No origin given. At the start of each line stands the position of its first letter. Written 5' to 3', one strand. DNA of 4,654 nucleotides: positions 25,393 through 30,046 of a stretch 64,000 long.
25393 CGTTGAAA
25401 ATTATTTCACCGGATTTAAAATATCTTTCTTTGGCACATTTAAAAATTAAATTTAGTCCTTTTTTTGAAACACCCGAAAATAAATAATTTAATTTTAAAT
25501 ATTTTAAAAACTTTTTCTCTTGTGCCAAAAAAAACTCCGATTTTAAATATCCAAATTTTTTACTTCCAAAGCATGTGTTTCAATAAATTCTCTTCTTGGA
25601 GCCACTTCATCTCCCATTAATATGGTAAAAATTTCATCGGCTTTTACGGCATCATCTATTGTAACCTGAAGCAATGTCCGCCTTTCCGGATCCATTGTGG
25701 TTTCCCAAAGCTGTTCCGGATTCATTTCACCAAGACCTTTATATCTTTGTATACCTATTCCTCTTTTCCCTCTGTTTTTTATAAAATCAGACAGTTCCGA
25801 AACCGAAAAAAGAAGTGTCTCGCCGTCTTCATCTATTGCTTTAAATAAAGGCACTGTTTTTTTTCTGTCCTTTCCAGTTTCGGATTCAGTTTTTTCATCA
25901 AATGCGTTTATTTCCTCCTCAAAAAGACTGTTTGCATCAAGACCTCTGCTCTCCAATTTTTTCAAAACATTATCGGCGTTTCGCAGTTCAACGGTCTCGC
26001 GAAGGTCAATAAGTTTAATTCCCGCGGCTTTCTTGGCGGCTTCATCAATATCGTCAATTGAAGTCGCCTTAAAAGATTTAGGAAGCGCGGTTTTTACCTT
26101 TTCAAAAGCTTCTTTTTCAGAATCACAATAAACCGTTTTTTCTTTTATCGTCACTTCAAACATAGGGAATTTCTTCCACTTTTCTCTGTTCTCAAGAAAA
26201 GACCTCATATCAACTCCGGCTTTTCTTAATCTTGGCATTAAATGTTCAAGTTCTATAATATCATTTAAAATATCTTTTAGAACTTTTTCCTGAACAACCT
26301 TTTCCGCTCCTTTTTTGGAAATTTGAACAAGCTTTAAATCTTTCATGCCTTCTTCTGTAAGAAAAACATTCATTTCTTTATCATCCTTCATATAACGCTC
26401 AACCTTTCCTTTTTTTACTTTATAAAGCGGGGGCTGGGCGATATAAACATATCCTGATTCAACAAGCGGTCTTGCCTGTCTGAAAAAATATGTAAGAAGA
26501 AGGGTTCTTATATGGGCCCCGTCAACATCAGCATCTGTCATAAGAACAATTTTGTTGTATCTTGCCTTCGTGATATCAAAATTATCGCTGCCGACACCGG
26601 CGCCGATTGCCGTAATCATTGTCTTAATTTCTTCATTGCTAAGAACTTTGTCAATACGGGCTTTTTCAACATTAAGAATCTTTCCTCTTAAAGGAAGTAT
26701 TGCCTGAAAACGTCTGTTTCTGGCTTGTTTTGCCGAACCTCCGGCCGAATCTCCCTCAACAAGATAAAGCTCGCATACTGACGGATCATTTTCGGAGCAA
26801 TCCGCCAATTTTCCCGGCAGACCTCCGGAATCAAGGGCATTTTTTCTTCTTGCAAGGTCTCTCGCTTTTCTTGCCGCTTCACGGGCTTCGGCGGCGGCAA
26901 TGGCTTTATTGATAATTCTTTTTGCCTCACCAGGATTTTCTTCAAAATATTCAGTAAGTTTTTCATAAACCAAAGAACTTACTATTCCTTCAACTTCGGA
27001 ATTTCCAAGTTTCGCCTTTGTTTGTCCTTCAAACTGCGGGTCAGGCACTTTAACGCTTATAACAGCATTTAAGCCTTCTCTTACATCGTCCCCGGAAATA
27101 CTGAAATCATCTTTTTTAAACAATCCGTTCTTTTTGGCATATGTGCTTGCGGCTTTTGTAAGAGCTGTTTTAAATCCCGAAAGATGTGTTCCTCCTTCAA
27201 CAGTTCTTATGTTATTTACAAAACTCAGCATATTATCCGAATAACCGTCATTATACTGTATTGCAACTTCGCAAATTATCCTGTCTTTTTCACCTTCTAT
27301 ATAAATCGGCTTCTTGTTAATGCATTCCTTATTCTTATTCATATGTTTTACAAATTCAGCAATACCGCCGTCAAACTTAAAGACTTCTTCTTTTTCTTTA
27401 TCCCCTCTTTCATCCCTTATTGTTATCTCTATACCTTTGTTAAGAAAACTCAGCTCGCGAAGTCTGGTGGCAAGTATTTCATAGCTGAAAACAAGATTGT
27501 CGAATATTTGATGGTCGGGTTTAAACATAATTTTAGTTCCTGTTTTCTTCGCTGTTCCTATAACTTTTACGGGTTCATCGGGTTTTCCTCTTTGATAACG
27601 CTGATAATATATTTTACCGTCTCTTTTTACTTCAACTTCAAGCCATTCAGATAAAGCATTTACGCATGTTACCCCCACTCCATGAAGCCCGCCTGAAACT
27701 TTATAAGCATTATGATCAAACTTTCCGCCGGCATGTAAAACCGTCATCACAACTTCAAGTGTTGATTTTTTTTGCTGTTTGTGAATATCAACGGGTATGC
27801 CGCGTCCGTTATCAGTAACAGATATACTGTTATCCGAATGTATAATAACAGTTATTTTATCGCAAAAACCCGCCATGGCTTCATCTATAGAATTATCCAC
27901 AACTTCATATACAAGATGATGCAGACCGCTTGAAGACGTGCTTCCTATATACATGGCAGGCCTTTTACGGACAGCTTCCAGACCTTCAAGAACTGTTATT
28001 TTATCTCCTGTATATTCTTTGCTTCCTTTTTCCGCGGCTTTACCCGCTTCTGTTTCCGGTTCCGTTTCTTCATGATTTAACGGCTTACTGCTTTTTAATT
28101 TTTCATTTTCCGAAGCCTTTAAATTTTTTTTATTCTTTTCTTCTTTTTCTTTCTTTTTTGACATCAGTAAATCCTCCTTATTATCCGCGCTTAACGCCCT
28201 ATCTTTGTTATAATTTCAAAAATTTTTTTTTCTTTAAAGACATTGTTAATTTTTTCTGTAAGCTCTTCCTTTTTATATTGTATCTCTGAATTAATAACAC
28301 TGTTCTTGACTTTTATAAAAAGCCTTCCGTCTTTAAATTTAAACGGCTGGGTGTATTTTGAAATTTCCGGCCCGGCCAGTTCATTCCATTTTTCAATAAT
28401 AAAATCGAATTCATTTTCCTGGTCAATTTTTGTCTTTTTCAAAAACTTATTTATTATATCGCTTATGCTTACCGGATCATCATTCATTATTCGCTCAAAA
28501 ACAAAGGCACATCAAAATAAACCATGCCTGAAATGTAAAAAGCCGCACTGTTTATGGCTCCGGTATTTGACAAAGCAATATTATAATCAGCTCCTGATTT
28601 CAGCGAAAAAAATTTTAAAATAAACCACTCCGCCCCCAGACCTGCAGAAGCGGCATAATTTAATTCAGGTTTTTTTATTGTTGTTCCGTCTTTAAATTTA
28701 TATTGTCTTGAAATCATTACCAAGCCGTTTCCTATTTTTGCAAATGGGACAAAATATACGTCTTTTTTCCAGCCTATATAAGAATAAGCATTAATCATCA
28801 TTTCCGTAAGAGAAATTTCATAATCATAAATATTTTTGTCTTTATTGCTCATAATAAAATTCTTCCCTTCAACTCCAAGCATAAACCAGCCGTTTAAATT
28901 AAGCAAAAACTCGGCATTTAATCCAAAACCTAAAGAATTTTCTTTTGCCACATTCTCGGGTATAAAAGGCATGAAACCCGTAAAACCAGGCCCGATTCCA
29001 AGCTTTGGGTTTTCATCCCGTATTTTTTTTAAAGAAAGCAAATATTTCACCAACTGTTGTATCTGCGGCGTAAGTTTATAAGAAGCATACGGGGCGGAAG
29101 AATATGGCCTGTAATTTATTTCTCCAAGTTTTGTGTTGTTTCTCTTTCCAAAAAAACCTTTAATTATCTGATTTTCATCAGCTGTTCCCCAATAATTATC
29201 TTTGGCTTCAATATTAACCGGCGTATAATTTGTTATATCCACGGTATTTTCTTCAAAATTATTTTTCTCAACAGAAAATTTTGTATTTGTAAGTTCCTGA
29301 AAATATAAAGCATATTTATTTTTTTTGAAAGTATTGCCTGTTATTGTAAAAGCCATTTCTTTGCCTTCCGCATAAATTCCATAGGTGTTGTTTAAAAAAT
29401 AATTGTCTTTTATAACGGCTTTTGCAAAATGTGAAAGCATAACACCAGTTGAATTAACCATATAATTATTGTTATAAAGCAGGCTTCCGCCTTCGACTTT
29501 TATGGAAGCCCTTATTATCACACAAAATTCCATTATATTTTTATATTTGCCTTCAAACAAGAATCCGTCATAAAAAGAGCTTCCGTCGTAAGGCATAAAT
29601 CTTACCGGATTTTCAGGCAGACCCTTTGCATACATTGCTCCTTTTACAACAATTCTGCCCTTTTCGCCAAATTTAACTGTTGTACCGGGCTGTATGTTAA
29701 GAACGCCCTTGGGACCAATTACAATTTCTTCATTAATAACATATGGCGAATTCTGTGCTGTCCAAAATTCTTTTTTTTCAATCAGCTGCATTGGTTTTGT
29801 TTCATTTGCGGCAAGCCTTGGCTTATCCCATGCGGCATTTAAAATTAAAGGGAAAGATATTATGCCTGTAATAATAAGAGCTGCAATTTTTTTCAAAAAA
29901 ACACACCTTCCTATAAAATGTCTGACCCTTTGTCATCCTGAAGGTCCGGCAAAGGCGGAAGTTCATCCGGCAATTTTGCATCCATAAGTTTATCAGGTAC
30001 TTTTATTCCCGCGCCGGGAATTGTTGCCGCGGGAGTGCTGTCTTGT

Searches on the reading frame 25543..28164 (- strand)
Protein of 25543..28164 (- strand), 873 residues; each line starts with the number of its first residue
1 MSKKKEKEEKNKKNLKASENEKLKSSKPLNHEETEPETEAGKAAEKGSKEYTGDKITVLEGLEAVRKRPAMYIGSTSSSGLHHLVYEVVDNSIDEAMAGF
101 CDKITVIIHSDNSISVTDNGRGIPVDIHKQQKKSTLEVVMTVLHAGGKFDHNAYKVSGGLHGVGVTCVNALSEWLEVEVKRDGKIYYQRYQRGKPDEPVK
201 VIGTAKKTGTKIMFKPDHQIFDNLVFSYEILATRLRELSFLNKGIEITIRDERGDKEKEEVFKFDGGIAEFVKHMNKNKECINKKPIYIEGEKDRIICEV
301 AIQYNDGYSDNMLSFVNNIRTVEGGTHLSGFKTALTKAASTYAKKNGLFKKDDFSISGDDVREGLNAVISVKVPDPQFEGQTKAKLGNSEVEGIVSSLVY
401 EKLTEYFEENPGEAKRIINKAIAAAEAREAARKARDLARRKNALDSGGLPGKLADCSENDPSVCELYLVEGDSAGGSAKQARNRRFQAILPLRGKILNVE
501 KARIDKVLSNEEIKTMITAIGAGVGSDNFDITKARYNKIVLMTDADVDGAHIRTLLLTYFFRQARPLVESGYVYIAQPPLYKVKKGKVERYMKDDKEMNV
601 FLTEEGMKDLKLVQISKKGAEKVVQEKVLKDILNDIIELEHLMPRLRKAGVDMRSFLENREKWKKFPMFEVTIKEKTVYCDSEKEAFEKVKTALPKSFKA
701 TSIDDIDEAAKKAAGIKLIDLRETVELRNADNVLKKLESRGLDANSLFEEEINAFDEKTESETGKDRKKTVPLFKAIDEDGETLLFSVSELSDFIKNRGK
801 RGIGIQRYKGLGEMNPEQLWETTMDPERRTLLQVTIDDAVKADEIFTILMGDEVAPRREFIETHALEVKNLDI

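Call 15: search_protein_families(library=pfam, proteins=[window:25543-28164:-], max_evalue=0.00001)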
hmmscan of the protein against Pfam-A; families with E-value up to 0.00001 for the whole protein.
window:25543-28164:- (873 aa): 5 families
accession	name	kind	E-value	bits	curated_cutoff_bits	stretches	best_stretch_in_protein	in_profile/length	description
PF00204.31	DNA_gyraseB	-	5e-64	215.4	27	1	267-436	1-172/173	DNA gyrase B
PF00986.26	DNA_gyraseB_C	-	7.3e-33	113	29.8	1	801-862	2-63/63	DNA gyrase B subunit, carboxyl terminus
PF01751.28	Toprim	-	6.6e-20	71.5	23.1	1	465-577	1-95/96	Toprim domain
PF02518.31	HATPase_c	-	2e-16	60.9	26.4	1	78-217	3-108/111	Histidine kinase-, DNA gyrase B-, and HSP90-like ATPase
PF21249.2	GyrB_hook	-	6.4e-09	35.7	23.7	1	579-600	1-22/29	GyrB, hook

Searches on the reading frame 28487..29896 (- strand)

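Call 15: search_protein_families(library=pfam, proteins=[window:28487-29896:-], max_evalue=0.00001)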
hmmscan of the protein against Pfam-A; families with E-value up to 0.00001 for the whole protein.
window:28487-29896:- (469 aa): 2 families
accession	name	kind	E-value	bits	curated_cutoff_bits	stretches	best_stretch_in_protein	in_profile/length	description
PF05048.19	NosD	-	1e-10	41.9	23.6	1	109-247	60-199/212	Periplasmic copper-binding protein (NosD)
PF13229.12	Beta_helix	-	7.1e-09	35.9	25.9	1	107-214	44-158/158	Right handed beta helix region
